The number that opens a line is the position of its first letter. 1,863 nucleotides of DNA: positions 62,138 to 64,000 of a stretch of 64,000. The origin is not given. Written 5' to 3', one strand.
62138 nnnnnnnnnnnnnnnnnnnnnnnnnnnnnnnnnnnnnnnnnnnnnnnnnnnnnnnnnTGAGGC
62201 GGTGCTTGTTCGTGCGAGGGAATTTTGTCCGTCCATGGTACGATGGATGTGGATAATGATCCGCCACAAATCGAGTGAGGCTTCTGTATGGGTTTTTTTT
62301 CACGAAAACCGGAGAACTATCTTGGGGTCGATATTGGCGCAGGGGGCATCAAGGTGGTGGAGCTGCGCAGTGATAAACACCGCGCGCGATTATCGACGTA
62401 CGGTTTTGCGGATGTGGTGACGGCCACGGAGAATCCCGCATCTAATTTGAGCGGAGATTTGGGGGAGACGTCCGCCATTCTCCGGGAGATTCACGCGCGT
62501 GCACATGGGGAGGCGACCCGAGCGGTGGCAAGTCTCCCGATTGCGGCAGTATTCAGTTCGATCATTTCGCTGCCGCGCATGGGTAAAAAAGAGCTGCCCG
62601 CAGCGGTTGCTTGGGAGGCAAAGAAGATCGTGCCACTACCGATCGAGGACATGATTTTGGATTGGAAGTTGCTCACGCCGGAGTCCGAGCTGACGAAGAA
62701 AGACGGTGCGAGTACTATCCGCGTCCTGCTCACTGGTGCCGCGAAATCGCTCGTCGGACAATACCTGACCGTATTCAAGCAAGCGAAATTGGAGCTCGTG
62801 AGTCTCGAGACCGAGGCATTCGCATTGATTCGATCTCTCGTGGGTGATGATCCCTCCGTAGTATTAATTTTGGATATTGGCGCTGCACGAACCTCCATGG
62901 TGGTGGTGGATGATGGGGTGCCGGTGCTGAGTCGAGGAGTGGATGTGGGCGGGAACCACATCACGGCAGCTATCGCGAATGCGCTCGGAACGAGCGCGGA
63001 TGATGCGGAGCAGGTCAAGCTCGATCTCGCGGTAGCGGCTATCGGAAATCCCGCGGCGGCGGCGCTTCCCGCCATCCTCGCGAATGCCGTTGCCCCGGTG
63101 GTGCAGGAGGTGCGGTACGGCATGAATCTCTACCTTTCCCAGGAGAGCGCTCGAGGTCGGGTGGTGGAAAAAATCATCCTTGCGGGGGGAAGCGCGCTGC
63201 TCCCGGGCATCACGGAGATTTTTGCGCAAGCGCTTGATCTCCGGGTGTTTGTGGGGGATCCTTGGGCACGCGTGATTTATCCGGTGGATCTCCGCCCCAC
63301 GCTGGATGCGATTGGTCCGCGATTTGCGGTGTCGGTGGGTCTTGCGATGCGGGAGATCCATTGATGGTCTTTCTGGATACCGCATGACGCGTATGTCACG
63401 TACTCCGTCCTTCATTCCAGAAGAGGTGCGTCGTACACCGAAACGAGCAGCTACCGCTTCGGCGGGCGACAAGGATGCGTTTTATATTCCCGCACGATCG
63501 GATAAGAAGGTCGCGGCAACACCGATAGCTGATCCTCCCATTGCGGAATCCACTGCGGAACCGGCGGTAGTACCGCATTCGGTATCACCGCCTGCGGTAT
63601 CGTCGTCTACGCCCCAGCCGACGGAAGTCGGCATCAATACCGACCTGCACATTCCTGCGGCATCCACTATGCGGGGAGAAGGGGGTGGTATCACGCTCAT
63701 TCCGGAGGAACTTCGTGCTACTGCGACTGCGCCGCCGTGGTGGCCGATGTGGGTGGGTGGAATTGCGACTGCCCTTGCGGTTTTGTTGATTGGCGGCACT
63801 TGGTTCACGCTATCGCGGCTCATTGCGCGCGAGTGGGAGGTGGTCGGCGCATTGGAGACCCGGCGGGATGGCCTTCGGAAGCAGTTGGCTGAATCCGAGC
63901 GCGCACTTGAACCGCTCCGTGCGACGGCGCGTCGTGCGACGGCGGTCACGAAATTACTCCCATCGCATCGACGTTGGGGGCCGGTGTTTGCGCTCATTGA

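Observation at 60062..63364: Cys-rich secreted protein with GWAWS/GHAWS repeats immediately upstream of pilM-pilN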

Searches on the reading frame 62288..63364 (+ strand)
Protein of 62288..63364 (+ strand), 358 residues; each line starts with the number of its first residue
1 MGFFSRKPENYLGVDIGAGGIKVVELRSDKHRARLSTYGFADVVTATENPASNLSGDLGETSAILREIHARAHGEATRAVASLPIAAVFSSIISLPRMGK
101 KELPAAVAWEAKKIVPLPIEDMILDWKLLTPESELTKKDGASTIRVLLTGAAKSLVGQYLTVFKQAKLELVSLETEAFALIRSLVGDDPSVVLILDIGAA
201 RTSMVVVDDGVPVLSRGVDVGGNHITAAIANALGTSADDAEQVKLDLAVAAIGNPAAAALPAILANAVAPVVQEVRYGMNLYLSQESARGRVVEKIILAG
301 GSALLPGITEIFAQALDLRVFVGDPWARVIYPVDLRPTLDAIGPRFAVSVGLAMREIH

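Call 6: search_protein_families(library=pfam, proteins=[window:62288-63364:+], max_evalue=1)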
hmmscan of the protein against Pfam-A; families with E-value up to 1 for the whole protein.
window:62288-63364:+ (358 aa): 6 families
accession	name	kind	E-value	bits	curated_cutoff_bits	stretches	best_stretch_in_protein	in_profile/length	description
PF11104.14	PilM_2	-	2.2e-38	132.5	27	1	13-356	1-339/340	Type IV pilus assembly protein PilM;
PF14450.12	FtsA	-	1.2e-16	61.7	31.8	1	194-351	2-127/127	Cell division protein FtsA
PF25216.1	Volactin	-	3.1e-07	30.6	35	1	178-317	154-292/321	Volactin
PF06723.19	MreB_Mbl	-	4.3e-07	29.5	27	2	188-232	143-187/327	MreB/Mbl protein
PF00022.25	Actin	-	3e-05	23.2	27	1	191-235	143-189/410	Actin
PF08841.16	DDR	-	0.0061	16.1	24.6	1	192-244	135-188/328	Diol dehydratase reactivase ATPase-like domain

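Call 7: search_protein_families(library=ncbifam, proteins=[window:62288-63364:+], max_evalue=1)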
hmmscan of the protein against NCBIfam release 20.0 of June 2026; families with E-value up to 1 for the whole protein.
window:62288-63364:+ (358 aa): 10 families
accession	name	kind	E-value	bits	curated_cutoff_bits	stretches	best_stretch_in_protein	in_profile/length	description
TIGR01175.1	pilM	subfamily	1.5e-48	165.6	133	1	11-357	5-348/348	type IV pilus assembly protein PilM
NF045709.1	Amuc_1101_fam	equivalog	2.2e-28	99.5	650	1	58-355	51-348/608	Amuc_1101 family PilM-like pilus complex protein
TIGR01174.1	ftsA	equivalog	1.2e-15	57.5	175.85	1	154-326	158-348/371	cell division protein FtsA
NF011660.0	PRK15080.1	equivalog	3e-12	46.3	182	1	161-321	115-256/277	ethanolamine utilization protein EutJ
TIGR02529.1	EutJ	subfamily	9.8e-08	31.7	152.1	1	160-322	81-224/239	ethanolamine utilization protein EutJ family protein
NF010539.0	PRK13927.1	subfamily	1e-05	24.6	293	1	183-322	144-310/339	rod shape-determining protein MreB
NF007009.0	PRK09472.1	equivalog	1.2e-05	24.5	409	1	192-249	206-263/420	cell division protein FtsA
NF010540.1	PRK13929.1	exception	0.00016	20.9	515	2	177-251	137-217/334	rod-share determining protein MreBH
TIGR00904.1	mreB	subfamily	0.00017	20.8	365.75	2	264-324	253-312/334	MreB/Mrl family cell shape determining protein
NF033502.0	Sul4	exception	0.021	14.3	600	1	216-304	21-107/277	sulfonamide-resistant dihydropteroate synthase Sul4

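Call 83: find_related_loci(query=A7, collection=metagenome_contigs, flank=6000)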
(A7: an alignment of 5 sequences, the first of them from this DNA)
Query A7 (358 aa) in metagenome_contigs; peptide patterns used: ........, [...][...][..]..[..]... (x = any residue, [..] = any of these).
600 stretches matched a pattern (row limit reached: there are more); 289 encode a relative of the query (tblastn E <= 1e-3); the best 80 are kept; 80 distinct loci.
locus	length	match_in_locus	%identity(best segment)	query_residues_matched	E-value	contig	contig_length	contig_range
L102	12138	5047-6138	69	1-357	9e-158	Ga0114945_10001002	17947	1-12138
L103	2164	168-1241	67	1-357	2e-162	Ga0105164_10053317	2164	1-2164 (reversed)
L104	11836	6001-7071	48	1-357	2e-107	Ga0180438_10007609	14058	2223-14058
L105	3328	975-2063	48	4-358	9e-109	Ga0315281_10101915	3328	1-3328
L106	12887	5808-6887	46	1-357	3e-104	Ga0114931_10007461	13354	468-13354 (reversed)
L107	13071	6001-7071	46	1-358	2e-102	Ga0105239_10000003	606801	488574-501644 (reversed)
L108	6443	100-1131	45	1-358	2e-102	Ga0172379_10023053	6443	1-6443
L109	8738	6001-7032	44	1-358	4e-102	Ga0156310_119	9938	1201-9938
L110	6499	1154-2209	43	7-357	2e-101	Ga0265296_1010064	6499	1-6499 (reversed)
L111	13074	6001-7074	46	1-358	2e-100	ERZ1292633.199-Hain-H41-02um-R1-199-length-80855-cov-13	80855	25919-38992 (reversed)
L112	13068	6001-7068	45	1-358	2e-100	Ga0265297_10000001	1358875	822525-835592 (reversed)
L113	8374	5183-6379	42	11-357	6e-100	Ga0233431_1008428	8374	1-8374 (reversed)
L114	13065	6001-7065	43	3-356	7e-100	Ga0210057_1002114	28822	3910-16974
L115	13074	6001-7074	45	1-358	1e-99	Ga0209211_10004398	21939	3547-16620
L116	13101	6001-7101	43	1-356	1e-98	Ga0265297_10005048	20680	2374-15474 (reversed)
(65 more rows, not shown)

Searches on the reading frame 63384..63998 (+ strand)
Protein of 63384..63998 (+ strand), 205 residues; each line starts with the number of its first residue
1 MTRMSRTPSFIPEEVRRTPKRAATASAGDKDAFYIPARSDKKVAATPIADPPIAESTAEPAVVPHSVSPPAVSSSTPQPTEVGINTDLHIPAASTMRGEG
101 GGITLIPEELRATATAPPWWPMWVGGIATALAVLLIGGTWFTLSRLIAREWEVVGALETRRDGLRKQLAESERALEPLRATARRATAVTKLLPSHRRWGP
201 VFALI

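Call 76: search_protein_families(library=pfam, proteins=[window:63384-63998:+], max_evalue=0.001)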
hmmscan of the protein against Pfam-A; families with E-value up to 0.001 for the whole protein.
window:63384-63998:+ (205 aa): 0 families

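Call 79: search_protein_families(library=pfam, proteins=[window:63384-63998:+], max_evalue=1)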
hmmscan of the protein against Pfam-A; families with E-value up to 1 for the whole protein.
window:63384-63998:+ (205 aa): 1 family
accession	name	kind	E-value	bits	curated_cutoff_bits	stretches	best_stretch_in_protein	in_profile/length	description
PF14316.11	DUF4381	-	0.11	13.2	27.2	1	114-183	9-81/145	Domain of unknown function (DUF4381)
